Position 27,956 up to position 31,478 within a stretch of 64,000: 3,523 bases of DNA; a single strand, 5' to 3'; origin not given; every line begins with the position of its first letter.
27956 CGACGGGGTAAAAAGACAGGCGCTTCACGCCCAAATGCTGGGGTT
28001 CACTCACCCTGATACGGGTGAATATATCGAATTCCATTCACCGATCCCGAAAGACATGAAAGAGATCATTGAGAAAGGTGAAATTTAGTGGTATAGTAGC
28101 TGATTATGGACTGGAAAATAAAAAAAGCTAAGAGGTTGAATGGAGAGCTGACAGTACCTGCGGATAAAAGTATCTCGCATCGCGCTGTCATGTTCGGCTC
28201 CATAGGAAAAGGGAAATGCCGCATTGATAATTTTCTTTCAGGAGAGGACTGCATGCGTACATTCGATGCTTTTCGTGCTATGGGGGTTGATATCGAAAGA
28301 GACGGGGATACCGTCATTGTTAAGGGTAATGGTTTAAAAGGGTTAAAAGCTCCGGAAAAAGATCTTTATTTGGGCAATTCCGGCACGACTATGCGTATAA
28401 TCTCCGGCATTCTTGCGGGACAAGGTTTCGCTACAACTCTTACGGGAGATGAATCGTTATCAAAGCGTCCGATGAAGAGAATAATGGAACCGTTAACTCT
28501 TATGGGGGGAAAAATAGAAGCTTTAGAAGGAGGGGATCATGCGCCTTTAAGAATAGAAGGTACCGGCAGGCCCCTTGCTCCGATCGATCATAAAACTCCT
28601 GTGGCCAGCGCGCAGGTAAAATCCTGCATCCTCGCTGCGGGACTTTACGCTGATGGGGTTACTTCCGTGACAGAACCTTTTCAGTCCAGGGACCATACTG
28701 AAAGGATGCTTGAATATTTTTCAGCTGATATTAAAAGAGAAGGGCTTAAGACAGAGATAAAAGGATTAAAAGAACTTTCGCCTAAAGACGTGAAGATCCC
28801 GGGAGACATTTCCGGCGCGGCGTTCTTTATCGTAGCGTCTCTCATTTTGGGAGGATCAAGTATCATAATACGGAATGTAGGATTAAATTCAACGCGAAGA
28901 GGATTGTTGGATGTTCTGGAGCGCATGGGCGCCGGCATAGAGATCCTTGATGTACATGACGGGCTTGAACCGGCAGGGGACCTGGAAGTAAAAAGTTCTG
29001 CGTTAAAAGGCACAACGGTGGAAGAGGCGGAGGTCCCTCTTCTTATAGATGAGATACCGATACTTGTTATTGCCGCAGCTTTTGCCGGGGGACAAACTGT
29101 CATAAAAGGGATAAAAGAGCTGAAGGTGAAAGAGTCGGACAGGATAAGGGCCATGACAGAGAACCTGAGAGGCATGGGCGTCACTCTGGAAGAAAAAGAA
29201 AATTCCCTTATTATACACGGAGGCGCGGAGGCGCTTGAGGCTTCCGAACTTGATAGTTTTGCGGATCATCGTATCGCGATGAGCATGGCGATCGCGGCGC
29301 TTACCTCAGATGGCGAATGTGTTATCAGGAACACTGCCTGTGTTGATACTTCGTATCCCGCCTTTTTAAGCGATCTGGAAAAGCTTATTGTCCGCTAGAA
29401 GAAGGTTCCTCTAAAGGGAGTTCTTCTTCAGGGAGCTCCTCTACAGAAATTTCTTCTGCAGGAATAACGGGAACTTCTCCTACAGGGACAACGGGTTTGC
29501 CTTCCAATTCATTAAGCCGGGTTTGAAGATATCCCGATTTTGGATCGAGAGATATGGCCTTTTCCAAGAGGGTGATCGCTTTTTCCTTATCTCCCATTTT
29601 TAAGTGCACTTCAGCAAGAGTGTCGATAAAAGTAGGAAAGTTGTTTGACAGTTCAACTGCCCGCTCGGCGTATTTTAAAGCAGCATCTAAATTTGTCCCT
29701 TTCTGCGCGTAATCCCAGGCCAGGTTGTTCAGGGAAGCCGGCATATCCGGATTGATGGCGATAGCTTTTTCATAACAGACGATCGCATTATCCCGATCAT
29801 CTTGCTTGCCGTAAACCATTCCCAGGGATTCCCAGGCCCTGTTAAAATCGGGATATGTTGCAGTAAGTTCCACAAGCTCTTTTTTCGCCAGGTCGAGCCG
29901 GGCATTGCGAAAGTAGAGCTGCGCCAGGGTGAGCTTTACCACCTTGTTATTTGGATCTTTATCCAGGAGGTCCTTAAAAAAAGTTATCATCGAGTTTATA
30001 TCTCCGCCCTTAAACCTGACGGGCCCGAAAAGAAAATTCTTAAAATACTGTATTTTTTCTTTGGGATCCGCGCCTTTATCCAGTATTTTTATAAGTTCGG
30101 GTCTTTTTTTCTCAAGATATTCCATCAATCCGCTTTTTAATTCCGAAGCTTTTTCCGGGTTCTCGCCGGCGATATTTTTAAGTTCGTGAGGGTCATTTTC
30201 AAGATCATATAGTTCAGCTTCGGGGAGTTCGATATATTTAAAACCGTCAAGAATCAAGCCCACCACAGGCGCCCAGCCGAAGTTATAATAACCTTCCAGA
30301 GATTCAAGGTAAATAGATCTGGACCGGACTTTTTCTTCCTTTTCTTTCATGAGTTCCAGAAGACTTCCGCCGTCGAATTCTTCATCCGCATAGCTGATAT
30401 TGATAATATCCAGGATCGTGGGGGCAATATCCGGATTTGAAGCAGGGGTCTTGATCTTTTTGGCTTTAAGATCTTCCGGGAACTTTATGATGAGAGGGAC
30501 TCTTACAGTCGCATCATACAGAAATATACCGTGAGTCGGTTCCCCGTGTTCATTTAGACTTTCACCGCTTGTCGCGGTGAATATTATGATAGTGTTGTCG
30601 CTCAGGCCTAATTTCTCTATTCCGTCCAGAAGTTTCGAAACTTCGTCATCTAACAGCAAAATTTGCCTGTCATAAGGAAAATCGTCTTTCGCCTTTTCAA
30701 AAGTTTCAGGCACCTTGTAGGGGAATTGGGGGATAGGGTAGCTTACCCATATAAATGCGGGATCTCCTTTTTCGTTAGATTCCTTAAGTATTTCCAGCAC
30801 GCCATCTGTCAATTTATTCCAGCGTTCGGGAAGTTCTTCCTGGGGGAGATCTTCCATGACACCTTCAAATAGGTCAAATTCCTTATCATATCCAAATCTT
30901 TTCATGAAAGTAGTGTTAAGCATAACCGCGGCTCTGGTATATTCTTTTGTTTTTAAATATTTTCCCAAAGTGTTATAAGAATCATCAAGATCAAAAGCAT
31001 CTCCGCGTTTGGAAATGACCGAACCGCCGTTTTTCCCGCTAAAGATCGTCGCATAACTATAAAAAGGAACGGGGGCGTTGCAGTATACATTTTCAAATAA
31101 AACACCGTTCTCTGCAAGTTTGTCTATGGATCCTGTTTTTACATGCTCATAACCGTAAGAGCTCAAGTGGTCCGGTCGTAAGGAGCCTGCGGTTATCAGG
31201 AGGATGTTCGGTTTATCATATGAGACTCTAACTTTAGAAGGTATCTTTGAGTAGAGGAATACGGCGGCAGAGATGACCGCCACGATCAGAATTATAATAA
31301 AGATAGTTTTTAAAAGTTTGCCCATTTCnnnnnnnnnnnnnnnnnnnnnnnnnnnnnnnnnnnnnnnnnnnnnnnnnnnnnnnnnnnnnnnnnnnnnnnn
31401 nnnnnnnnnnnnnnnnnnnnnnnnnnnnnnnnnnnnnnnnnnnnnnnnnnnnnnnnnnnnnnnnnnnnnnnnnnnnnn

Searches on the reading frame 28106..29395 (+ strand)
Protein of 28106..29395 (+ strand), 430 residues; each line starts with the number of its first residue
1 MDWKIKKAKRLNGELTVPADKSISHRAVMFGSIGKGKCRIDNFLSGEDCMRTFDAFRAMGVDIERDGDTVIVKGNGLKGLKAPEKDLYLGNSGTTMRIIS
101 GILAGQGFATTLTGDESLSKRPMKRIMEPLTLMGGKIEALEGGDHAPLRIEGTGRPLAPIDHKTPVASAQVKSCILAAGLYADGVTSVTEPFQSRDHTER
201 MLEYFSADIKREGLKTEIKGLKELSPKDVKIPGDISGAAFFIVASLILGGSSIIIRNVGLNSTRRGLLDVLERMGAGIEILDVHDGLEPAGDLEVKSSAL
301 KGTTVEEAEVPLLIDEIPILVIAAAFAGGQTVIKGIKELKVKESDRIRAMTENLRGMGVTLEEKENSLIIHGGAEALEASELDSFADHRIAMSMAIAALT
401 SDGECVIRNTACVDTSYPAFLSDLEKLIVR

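Call 65: find_homologous_proteins(query=window:28106-29395:+, max_evalue=1e-50)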
Query window:28106-29395:+ (430 aa): 8000 proteins with E <= 1e-50 among 8000 candidates; the best 120 are listed.
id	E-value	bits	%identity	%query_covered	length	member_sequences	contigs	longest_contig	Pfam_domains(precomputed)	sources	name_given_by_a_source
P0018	1.8e-275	931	100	100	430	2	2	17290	PF00275.26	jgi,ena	-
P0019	2.2e-203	694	54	98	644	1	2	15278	PF00275.26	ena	-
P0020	8.8e-192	656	69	99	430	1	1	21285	PF00275.26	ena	-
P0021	1.1e-189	649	71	99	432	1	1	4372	PF00275.26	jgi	-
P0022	3.7e-189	647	70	99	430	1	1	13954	PF00275.26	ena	-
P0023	5.3e-189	647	69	99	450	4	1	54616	PF00275.26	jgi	jgi:3-phosphoshikimate 1-carboxyvinyltransferase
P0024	2.0e-188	645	69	99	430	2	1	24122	PF00275.26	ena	-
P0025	2.3e-188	644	68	100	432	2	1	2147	PF00275.26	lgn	-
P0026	2.0e-186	638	66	99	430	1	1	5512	PF00275.26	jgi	-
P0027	3.9e-186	637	68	99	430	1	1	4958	PF00275.26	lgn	-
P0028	6.1e-186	636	69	99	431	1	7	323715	PF00275.26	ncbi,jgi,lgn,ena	-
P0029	1.5e-185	635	67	100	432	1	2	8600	PF00275.26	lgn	-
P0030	1.9e-185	635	69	99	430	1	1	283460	PF00275.26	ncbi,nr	ncbi:MAG: 3-phosphoshikimate 1-carboxyvinyltransferase [Candidatus Omnitrophica bacterium]|nr:3-phos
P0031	6.2e-185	633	69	100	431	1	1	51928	PF00275.26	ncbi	ncbi:MAG: 3-phosphoshikimate 1-carboxyvinyltransferase [Candidatus Omnitrophota bacterium]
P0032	1.9e-184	631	68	99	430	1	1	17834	PF00275.26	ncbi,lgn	-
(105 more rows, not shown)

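Call 66: find_encoding_contigs(protein=P0028, flank=6000, max_places=2)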
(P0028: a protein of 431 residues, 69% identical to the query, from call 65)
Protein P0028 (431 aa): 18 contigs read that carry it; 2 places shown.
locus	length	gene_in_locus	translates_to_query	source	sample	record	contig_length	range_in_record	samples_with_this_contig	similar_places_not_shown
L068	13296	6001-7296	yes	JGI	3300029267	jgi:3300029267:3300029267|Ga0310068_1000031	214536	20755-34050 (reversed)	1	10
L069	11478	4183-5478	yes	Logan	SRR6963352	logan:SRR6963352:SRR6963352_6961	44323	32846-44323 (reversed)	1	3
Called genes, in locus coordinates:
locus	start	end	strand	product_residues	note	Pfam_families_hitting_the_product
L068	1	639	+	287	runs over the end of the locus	PF01048:PNP_UDP_1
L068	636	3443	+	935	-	PF00133:tRNA-synt_1, PF09334:tRNA-synt_1g, PF13603:tRNA-synt_1_2 (weak), PF01406:tRNA-synt_1e (weak), PF01921:tRNA-synt_1f (weak), PF09334:tRNA-synt_1g (weak), PF08264:Anticodon_1, PF06827:zf-FPG_IleRS (weak)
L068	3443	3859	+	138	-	PF01258:zf-dskA_traR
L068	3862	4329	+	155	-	PF01252:Peptidase_A8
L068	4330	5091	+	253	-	PF01790:LGT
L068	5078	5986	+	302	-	PF01479:S4, PF00849:PseudoU_synth_2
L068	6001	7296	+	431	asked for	PF00275:EPSP_synthase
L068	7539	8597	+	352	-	PF00022:Actin (weak), PF06723:MreB_Mbl, PF11104:PilM_2 (faint), PF00012:HSP70, PF14450:FtsA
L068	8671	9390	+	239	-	PF04085:MreC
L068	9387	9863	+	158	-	PF04093:MreD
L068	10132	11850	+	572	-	PF03717:PBP_dimer, PF00905:Transpeptidase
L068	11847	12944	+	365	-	PF01098:FTSW_RODA_SPOVE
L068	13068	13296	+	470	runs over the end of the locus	PF00672:HAMP (weak), PF00990:GGDEF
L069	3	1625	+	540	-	?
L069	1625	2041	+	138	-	PF01258:zf-dskA_traR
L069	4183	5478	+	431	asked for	PF00275:EPSP_synthase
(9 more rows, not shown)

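Call 67: find_encoding_contigs(protein=P0030, flank=6000, max_places=2)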
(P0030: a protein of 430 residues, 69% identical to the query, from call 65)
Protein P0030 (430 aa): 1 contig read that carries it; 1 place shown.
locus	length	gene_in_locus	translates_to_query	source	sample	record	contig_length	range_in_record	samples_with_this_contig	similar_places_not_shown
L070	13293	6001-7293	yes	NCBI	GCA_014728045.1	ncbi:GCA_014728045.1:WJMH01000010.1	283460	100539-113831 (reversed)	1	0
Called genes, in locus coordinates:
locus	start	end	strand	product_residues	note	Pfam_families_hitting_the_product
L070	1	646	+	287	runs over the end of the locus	PF01048:PNP_UDP_1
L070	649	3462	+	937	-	PF00133:tRNA-synt_1, PF09334:tRNA-synt_1g, PF01406:tRNA-synt_1e (weak), PF01921:tRNA-synt_1f (weak), PF09334:tRNA-synt_1g (weak), PF08264:Anticodon_1, PF06827:zf-FPG_IleRS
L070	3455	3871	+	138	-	PF01258:zf-dskA_traR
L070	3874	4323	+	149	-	PF01252:Peptidase_A8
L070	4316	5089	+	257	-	PF01790:LGT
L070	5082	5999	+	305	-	PF01479:S4, PF00849:PseudoU_synth_2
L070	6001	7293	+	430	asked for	PF00275:EPSP_synthase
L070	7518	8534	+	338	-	PF00022:Actin (weak), PF06723:MreB_Mbl, PF11104:PilM_2 (faint), PF00012:HSP70, PF14450:FtsA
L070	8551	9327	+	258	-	PF04085:MreC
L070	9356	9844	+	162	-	PF04093:MreD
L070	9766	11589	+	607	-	PF03717:PBP_dimer, PF00905:Transpeptidase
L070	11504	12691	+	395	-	PF01098:FTSW_RODA_SPOVE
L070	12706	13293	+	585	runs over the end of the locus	PF19864:Radical_SAM_N2, PF02310:B12-binding (faint), PF04055:Radical_SAM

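Call 68: find_encoding_contigs(protein=P0023, flank=6000, max_places=2)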
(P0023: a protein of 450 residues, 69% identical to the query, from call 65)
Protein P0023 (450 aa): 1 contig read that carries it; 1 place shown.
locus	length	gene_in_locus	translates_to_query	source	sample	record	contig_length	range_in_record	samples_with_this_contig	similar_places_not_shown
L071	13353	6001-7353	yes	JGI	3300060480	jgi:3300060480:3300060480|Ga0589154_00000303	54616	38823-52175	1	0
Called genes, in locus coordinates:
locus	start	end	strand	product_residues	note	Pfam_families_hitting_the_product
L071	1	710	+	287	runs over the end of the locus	PF01048:PNP_UDP_1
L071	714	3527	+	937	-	PF00133:tRNA-synt_1, PF09334:tRNA-synt_1g, PF13603:tRNA-synt_1_2 (faint), PF01406:tRNA-synt_1e, PF01921:tRNA-synt_1f (weak), PF09334:tRNA-synt_1g (weak), PF08264:Anticodon_1, PF06827:zf-FPG_IleRS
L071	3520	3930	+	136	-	PF01258:zf-dskA_traR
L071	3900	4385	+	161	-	PF01252:Peptidase_A8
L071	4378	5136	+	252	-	PF01790:LGT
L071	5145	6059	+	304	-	PF01479:S4 (weak), PF00849:PseudoU_synth_2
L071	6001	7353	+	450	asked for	PF00275:EPSP_synthase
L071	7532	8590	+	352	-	PF00022:Actin (weak), PF06723:MreB_Mbl, PF11104:PilM_2 (faint), PF00012:HSP70, PF14450:FtsA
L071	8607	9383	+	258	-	PF04085:MreC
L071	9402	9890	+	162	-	PF04093:MreD (weak)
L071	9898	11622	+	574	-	PF03717:PBP_dimer, PF00905:Transpeptidase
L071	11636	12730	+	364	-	PF01098:FTSW_RODA_SPOVE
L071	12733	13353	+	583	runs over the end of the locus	PF19864:Radical_SAM_N2, PF04055:Radical_SAM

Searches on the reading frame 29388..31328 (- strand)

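Call 9: search_protein_families(library=pfam, proteins=[window:29388-31328:-], max_evalue=0.01)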
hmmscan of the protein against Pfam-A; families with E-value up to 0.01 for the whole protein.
window:29388-31328:- (647 aa): 25 families
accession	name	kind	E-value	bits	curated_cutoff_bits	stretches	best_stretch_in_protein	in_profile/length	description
PF00884.28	Sulfatase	-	2.3e-32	112.9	25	1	40-310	1-300/301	Sulfatase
PF13181.12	TPR_8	-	1.3e-19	69.1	25.7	2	497-528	2-33/34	Tetratricopeptide repeat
PF07719.23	TPR_2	-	1.2e-18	66.1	27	2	570-597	6-33/34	Tetratricopeptide repeat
PF14559.12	TPR_19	-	1.9e-18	67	25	2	449-499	12-62/68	Tetratricopeptide repeat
PF00515.34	TPR_1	-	2.9e-17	62.1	27.8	2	497-528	2-33/34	Tetratricopeptide repeat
PF16347.10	SGSH_C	-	1.1e-16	61.8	29.3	1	269-408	10-151/154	N-sulphoglucosamine sulphohydrolase, C-terminal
PF13428.12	TPR_14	-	6.7e-16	57.7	23.5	1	569-605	5-41/44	Tetratricopeptide repeat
PF13424.12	TPR_12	-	1.9e-11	44.4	30.1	1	496-561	3-75/77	Tetratricopeptide repeat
PF13174.12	TPR_6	-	2.1e-11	44.1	26.3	0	571-598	6-33/33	Tetratricopeptide repeat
PF13414.12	TPR_11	-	2.2e-10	40.5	26.8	1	509-543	7-41/42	TPR repeat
PF13432.12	TPR_16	-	7.1e-10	39.6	32.7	1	502-561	3-61/65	Tetratricopeptide repeat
PF13431.12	TPR_17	-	7.3e-10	38.8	24.4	0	518-543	1-26/34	Tetratricopeptide repeat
PF12895.13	ANAPC3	-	1.9e-08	34.9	27.2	1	546-597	4-54/82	Anaphase-promoting complex, cyclosome, subunit 3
PF13374.12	TPR_10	-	1.6e-07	31.5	27.5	0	531-560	3-31/42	Tetratricopeptide repeat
PF13176.12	TPR_7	-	2.1e-07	30.9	27.9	0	571-597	5-33/36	Tetratricopeptide repeat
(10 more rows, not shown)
